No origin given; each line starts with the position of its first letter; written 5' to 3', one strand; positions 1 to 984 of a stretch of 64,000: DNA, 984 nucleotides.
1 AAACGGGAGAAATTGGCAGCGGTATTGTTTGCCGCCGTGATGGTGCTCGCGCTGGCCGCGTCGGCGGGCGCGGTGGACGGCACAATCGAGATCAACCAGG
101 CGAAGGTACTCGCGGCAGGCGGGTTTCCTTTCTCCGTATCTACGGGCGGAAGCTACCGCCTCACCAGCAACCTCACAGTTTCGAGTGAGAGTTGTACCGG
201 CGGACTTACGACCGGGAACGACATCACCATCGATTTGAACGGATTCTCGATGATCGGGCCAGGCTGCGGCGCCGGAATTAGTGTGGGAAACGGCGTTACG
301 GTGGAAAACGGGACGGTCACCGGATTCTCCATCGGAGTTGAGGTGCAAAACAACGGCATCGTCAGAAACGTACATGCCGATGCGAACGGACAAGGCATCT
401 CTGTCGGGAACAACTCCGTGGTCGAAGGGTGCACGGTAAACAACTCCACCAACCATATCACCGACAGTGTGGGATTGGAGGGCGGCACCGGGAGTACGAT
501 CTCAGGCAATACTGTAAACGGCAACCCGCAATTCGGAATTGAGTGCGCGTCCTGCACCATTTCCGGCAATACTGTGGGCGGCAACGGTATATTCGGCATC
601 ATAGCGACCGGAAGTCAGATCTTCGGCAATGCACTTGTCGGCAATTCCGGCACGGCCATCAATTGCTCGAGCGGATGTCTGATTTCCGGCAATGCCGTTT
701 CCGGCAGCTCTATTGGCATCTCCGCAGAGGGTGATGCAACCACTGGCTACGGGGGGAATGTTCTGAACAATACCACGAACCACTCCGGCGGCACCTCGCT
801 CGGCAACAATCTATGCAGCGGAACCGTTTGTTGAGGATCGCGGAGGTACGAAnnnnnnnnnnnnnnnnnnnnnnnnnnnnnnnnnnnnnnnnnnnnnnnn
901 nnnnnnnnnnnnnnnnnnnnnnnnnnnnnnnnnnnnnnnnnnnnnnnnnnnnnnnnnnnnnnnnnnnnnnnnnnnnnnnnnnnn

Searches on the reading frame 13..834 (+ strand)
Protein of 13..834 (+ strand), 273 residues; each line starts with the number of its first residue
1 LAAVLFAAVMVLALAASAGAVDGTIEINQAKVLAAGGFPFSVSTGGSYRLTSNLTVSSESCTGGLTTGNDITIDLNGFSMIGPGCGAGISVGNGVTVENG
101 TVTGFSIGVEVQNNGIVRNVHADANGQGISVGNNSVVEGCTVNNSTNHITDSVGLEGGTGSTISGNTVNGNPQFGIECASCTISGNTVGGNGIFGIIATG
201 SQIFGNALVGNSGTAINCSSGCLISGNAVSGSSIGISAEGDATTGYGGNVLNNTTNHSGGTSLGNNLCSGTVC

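Call 39: search_protein_families(library=pfam, proteins=[window:13-834:+], max_evalue=0.01)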
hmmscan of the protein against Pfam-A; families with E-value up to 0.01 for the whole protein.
window:13-834:+ (273 aa): 1 family
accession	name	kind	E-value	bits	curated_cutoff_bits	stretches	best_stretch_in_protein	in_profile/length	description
PF05048.19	NosD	-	2.7e-06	27.4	23.6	1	80-213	34-174/212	Periplasmic copper-binding protein (NosD)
